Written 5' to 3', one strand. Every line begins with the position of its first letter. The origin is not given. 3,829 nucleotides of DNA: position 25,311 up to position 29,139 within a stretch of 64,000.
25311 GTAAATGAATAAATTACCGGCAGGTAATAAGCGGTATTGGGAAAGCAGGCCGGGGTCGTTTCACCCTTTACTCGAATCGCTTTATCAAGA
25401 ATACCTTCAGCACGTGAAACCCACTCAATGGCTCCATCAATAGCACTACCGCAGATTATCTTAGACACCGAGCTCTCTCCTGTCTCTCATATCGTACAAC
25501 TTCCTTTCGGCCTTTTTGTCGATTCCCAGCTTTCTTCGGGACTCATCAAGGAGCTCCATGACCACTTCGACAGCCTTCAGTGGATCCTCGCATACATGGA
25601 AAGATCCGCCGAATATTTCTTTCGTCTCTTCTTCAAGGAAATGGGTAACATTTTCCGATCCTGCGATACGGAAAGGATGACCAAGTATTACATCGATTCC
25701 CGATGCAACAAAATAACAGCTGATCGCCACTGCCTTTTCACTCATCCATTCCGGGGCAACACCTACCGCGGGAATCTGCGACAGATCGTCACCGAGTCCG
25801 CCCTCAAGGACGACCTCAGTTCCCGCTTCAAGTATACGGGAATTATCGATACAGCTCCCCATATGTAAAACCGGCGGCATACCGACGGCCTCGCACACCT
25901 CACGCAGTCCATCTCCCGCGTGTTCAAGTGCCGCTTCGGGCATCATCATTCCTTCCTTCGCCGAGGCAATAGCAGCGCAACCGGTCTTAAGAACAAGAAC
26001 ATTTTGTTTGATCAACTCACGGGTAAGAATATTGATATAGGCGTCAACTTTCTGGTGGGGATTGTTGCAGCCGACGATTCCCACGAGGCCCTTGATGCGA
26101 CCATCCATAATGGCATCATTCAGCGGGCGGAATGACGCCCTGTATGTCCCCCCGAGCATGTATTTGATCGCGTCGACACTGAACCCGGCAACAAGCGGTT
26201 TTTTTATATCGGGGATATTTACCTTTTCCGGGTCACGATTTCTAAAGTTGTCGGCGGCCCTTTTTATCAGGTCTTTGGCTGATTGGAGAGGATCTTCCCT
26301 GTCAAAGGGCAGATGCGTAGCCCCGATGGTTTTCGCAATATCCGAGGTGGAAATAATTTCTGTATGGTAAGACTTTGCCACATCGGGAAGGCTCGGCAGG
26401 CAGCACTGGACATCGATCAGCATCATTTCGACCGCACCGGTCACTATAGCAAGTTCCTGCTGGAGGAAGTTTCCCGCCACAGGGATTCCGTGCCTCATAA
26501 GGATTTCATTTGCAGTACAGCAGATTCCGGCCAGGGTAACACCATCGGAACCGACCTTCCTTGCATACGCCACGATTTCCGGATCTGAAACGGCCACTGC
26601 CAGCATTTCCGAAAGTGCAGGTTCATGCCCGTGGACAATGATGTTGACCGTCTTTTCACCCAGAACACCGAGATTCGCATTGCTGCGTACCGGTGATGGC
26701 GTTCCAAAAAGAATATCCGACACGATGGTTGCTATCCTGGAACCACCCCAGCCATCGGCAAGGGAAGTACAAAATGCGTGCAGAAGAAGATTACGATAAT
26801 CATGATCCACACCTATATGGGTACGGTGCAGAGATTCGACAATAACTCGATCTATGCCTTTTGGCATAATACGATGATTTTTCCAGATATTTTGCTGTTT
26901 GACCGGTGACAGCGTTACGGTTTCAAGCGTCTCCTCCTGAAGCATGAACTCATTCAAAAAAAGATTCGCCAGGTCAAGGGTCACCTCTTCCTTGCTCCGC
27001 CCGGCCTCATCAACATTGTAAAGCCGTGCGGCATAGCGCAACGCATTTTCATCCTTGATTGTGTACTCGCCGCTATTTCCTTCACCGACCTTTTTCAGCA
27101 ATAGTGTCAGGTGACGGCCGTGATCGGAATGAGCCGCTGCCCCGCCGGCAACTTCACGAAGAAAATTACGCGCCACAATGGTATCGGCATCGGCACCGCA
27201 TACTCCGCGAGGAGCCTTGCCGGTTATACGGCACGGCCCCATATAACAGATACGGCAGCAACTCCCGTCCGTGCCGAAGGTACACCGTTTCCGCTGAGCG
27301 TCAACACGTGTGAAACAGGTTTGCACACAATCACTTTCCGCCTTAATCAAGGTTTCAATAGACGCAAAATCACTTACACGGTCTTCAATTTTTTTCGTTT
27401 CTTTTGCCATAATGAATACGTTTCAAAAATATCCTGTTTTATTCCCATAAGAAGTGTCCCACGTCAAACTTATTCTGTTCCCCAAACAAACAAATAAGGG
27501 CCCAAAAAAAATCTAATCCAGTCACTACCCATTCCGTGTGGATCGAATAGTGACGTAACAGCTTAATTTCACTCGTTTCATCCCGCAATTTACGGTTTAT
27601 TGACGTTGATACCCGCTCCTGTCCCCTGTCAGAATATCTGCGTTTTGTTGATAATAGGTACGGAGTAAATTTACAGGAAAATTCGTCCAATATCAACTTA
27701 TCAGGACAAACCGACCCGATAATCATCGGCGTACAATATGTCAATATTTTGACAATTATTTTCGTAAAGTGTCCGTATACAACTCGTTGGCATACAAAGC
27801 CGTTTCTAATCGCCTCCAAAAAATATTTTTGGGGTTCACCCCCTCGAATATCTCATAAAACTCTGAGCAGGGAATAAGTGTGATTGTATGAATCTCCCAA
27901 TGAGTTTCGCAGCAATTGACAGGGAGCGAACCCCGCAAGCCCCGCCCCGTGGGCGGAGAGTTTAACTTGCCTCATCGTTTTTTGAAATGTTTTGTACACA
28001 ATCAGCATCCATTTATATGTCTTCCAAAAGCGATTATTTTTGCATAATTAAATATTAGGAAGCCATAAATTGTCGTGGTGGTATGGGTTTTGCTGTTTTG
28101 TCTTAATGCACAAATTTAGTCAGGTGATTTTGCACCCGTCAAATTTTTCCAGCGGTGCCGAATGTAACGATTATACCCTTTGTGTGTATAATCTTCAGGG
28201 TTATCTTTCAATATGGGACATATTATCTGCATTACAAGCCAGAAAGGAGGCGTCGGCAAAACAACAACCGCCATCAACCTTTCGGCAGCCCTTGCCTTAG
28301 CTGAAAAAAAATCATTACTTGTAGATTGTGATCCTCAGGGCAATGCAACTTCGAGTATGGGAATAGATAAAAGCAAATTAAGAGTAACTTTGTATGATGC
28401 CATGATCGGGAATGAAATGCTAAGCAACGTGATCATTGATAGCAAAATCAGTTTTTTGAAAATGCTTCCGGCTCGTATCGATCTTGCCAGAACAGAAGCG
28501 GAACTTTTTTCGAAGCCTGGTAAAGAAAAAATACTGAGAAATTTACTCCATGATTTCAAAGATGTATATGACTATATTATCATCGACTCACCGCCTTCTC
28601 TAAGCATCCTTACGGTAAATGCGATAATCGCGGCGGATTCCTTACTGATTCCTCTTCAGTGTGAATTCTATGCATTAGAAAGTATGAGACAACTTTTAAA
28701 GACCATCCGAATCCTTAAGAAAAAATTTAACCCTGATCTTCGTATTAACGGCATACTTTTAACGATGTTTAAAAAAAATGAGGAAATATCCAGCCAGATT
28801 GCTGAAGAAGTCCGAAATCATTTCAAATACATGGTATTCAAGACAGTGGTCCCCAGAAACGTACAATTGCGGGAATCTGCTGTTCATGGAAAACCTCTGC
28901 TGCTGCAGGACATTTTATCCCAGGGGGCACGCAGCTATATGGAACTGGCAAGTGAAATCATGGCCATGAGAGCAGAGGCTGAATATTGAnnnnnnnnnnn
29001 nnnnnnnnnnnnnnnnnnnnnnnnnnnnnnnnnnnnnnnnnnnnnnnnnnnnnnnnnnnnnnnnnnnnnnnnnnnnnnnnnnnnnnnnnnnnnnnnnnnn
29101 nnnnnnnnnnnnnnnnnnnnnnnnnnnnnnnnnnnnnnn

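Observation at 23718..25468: CODH/ACS operon broken by a deletion: acsB loses its A-cluster domain and abuts the last ~80 codons of a RACo-type activator gene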

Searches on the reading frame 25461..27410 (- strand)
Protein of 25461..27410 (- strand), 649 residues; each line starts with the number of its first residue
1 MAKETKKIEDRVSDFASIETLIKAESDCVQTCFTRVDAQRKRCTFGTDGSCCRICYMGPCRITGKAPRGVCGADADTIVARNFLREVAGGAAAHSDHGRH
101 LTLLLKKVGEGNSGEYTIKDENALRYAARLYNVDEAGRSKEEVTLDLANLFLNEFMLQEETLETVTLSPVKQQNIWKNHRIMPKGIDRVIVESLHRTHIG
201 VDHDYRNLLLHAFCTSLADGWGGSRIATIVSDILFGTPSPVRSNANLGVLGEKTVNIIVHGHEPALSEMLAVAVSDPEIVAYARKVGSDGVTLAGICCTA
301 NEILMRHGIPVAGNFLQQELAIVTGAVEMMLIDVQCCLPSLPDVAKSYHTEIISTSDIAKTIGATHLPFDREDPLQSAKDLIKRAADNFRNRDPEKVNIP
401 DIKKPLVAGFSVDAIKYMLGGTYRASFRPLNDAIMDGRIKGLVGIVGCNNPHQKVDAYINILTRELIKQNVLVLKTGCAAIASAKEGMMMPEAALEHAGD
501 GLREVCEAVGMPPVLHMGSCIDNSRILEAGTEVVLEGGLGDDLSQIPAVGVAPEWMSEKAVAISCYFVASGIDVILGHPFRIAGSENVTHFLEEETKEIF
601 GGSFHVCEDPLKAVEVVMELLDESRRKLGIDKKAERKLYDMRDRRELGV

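Call 3: search_protein_families(library=pfam, proteins=[window:25461-27410:-], max_evalue=0.01)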
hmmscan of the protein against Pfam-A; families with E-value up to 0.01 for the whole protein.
window:25461-27410:- (649 aa): 1 family
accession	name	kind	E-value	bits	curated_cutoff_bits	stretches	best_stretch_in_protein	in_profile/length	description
PF03063.25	Prismane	-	1e-162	542.9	27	1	51-610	2-512/513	Prismane/CO dehydrogenase family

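Call 4: search_protein_families(library=ncbifam, proteins=[window:25461-27410:-], max_evalue=0.01)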
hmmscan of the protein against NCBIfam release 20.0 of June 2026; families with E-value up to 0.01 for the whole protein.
window:25461-27410:- (649 aa): 3 families
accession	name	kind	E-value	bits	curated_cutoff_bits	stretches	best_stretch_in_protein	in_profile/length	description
TIGR01702.1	CO_DH_cata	equivalog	4.7e-186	619.6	478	1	20-630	9-621/621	anaerobic carbon-monoxide dehydrogenase catalytic subunit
TIGR00314.1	cdhA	equivalog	3.6e-25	87.9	781.3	3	187-360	163-332/784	CO dehydrogenase/acetyl-CoA synthase complex subunit alpha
TIGR01703.1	hybrid_clust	equivalog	0.00028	19.5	360.8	0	430-575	361-484/522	hydroxylamine reductase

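Call 23: list_cluster_members(proteins=[P0001, window:25461-27410:-])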
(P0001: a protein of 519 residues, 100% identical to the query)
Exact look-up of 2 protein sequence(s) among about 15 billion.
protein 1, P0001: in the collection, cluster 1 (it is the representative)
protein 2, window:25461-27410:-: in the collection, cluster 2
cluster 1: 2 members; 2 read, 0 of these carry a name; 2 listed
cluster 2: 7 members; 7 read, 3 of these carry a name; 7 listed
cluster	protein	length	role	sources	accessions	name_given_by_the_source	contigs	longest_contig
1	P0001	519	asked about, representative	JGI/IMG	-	-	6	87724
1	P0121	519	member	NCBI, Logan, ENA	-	-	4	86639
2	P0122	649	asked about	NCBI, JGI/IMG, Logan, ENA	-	-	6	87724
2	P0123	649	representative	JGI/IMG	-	-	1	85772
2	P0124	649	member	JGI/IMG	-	carbon-monoxide dehydrogenase catalytic subunit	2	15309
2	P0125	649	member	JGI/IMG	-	carbon-monoxide dehydrogenase catalytic subunit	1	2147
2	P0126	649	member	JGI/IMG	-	carbon-monoxide dehydrogenase catalytic subunit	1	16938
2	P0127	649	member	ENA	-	-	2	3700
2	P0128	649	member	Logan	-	-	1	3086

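Call 52: search_protein_families(library=ncbifam, proteins=[L087:3180-3950:+, L087:4196-4957:+, L089:11639-12352:+], max_evalue=0.00001)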
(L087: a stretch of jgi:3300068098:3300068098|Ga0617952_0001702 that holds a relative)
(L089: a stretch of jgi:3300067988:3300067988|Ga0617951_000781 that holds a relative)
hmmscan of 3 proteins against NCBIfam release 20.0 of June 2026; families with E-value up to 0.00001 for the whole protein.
L087:3180-3950:+ (256 aa): 19 families
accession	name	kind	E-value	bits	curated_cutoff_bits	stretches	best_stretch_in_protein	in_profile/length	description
TIGR01969.1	minD_arch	subfamily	1.1e-13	50.9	201.75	1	5-51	6-53/251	cell division ATPase MinD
TIGR01968.1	minD_bact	equivalog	1.4e-13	50.8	212.9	1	5-37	7-39/261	septum site-determining protein MinD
NF041546.1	ParA_partition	equivalog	3.7e-12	46.2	180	1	5-56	5-56/203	ParA family partition ATPase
TIGR00345.1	GET3_arsA_TRC40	subfamily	1.7e-11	44.2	135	1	5-46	2-43/299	TRC40/GET3/ArsA family transport-energizing ATPase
NF041136.1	MrpORP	equivalog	3.9e-11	42.8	450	1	5-37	11-43/365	iron-sulfur cluster carrier protein MrpORP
TIGR03371.1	cellulose_yhjQ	equivalog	1.3e-10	41.2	157.85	1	6-54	8-56/246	cellulose biosynthesis protein BcsQ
NF047398.1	AAA_KGGVGR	domain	2.2e-09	37.9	90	1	6-40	9-43/190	KGGVGR-motif variant AAA ATPase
TIGR01281.1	DPOR_bchL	equivalog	2.8e-09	36.7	345.15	1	1-41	1-41/268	ferredoxin:protochlorophyllide reductase (ATP-dependent) iron-sulfur ATP-binding protein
TIGR04291.1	arsen_driv_ArsA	equivalog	3.7e-09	35.8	650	1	5-46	8-49/565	arsenical pump-driving ATPase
NF041417.1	ArsA_halo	exception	8.3e-09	34.7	800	1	5-47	17-59/617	arsenical pump-driving ATPase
TIGR03453.1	partition_RepA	equivalog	1e-08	34.5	348.45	1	8-50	113-155/387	plasmid partitioning protein RepA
NF053622.1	ATPseBagAMYCTU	equivalog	1.1e-08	34.9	400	1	5-40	12-47/325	ATPase BagA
NF033200.1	F430_CfbC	exception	6.5e-08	32.2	402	1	2-43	2-43/260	Ni-sirohydrochlorin a,c-diamide reductive cyclase ATP-dependent reductase subunit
NF053621.1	ATPseBagBMYCTU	equivalog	1.2e-07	31.2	521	1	6-50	18-62/371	ATPase BagB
NF010443.0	PRK13869.1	subfamily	4.1e-07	29.1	446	1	8-50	130-172/405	plasmid-partitioning protein RepA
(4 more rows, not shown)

L087:4196-4957:+ (253 aa): 6 families
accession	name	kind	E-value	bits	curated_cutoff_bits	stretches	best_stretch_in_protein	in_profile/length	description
TIGR01969.1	minD_arch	subfamily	1.5e-13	50.6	201.75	1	115-232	96-211/251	cell division ATPase MinD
TIGR01968.1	minD_bact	equivalog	6.6e-13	48.6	212.9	1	114-233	98-219/261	septum site-determining protein MinD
NF041546.1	ParA_partition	equivalog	1.2e-11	44.5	180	0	114-195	63-146/203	ParA family partition ATPase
TIGR03815.1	CpaE_hom_Actino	equivalog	3.5e-07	29.7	154.45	1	7-234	117-324/340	septum site-determining protein Ssd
NF041136.1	MrpORP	equivalog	3.9e-06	26.4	450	0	5-40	9-43/365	iron-sulfur cluster carrier protein MrpORP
TIGR00345.1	GET3_arsA_TRC40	subfamily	6.5e-06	25.9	135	0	7-50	2-44/299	TRC40/GET3/ArsA family transport-energizing ATPase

L089:11639-12352:+ (237 aa): 0 families

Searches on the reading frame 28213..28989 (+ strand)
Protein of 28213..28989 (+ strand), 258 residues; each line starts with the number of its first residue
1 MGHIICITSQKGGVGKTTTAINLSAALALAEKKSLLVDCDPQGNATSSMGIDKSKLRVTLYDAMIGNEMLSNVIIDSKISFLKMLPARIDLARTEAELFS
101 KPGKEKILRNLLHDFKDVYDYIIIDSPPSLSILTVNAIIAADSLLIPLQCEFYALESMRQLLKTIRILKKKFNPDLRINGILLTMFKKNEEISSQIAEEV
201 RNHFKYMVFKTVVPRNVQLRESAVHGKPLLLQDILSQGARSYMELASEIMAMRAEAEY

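Call 52: search_protein_families(library=ncbifam, proteins=[window:28213-28989:+], max_evalue=0.00001)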
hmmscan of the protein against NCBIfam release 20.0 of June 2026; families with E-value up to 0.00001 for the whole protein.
window:28213-28989:+ (258 aa): 26 families (the best 25 are shown)
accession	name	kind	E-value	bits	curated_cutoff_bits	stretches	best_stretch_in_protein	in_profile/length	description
NF041546.1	ParA_partition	equivalog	1.4e-31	109.6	180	2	105-237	63-192/203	ParA family partition ATPase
TIGR01969.1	minD_arch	subfamily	7.8e-31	107.1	201.75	1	4-256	2-237/251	cell division ATPase MinD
TIGR01968.1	minD_bact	equivalog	2.2e-25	89.5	212.9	1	3-250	2-237/261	septum site-determining protein MinD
NF041283.1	PrgP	equivalog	2.7e-25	89.3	400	1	1-221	1-230/297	ParA superfamily DNA segregation protein PrgP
TIGR03453.1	partition_RepA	equivalog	3.9e-25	88.5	348.45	1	4-221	106-342/387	plasmid partitioning protein RepA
NF010259.0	PRK13705.1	equivalog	6.5e-23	81.3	725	1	4-216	108-335/388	plasmid-partitioning protein SopA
NF010443.0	PRK13869.1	subfamily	1.7e-17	63.3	446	1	4-210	123-348/405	plasmid-partitioning protein RepA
TIGR03371.1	cellulose_yhjQ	equivalog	2.7e-17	63.1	157.85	1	3-248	2-240/246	cellulose biosynthesis protein BcsQ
TIGR01007.1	eps_fam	subfamily_domain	3.7e-16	59.3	108.05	1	4-141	19-149/204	polysaccharide biosynthesis tyrosine autokinase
TIGR03018.1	pepcterm_TyrKin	hypoth_equivalog_domain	1.2e-15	57.4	230.65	1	3-137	36-167/207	XrtA-associated tyrosine autokinase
NF008079.0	PRK10818.1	equivalog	1.8e-12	47.2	508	1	1-243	1-240/270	septum site-determining protein MinD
TIGR01005.1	eps_transp_fam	subfamily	7.2e-12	44.3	411.7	1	4-201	548-736/754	exopolysaccharide transport protein family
TIGR01287.1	nifH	equivalog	7.6e-12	45.1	394.35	1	10-53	7-50/275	nitrogenase iron protein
NF041136.1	MrpORP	equivalog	1.3e-11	44.4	450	1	3-163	6-161/365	iron-sulfur cluster carrier protein MrpORP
NF033200.1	F430_CfbC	exception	2.2e-11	43.6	402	1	10-49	7-46/260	Ni-sirohydrochlorin a,c-diamide reductive cyclase ATP-dependent reductase subunit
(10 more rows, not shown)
